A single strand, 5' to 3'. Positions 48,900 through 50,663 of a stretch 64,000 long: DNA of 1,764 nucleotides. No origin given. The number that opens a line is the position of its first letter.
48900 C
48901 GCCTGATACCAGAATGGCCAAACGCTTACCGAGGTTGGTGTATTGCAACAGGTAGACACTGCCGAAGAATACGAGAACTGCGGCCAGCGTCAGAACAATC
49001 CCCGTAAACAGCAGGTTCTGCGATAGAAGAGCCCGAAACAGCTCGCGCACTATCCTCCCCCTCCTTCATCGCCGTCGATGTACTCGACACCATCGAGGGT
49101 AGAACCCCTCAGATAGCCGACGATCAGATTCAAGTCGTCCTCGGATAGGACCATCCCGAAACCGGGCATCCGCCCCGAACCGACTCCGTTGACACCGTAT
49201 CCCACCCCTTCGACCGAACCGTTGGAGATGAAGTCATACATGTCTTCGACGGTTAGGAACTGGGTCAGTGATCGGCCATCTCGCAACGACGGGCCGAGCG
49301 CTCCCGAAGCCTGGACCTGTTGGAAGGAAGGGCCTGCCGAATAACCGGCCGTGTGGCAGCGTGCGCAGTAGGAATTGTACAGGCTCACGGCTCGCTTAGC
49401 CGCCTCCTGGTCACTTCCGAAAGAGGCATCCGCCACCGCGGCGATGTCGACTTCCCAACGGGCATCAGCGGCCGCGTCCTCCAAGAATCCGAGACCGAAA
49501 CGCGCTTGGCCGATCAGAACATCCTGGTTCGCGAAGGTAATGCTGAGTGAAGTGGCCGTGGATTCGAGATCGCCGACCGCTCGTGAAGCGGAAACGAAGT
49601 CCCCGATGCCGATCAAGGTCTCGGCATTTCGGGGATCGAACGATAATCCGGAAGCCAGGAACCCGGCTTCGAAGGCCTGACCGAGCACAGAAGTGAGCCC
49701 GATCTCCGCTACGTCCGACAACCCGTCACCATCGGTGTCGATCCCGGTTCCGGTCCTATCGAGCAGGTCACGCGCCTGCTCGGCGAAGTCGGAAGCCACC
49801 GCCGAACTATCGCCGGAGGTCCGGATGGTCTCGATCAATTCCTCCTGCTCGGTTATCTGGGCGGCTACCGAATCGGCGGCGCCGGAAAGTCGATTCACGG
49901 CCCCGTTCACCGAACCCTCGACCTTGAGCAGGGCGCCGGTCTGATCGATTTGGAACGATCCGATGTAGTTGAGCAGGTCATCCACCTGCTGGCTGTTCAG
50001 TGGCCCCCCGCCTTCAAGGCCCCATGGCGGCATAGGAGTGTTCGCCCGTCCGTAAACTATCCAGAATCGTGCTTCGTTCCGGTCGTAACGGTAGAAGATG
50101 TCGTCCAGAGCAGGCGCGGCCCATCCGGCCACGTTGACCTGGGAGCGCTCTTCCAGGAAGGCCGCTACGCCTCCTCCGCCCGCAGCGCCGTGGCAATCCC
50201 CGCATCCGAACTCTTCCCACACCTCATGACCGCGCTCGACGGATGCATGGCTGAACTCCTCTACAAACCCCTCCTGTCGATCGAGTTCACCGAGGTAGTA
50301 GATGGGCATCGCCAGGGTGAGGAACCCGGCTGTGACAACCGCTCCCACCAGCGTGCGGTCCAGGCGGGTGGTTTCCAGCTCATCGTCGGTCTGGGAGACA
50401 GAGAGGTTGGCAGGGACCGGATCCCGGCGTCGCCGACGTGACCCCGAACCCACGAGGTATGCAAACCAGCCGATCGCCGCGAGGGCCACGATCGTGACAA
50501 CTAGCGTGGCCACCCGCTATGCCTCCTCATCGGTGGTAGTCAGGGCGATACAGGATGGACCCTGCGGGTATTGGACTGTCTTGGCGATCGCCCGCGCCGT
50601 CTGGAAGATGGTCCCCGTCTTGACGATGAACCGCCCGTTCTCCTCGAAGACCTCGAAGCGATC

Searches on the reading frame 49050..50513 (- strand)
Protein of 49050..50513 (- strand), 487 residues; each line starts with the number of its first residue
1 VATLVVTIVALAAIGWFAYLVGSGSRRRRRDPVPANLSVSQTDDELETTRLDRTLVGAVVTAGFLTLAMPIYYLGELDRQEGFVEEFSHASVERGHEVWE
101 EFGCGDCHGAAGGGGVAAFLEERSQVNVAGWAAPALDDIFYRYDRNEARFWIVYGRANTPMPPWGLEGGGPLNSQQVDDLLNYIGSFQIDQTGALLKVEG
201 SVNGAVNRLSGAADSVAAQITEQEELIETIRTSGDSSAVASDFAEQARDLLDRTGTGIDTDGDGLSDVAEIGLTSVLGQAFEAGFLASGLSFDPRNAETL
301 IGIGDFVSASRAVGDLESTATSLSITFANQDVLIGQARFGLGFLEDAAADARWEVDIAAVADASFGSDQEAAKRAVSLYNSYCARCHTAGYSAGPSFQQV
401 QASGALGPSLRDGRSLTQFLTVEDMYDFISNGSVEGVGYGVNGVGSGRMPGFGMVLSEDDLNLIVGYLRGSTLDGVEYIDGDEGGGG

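Call 86: search_protein_families(library=pfam, proteins=[window:49050-50513:-], max_evalue=0.001)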
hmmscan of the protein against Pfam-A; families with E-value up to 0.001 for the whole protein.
window:49050-50513:- (487 aa): 3 families
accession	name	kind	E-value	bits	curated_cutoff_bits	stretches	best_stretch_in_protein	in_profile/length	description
PF13442.11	Cytochrome_CBB3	-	2.8e-16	60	27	2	371-468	2-68/68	Cytochrome C oxidase, cbb3-type, subunit III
PF00034.26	Cytochrom_C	-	2.3e-10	42.1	21.3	1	92-186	1-88/90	Cytochrome c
PF02167.20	Cytochrom_C1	-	0.00028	21.1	22.8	0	81-109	4-31/219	Cytochrome C1 family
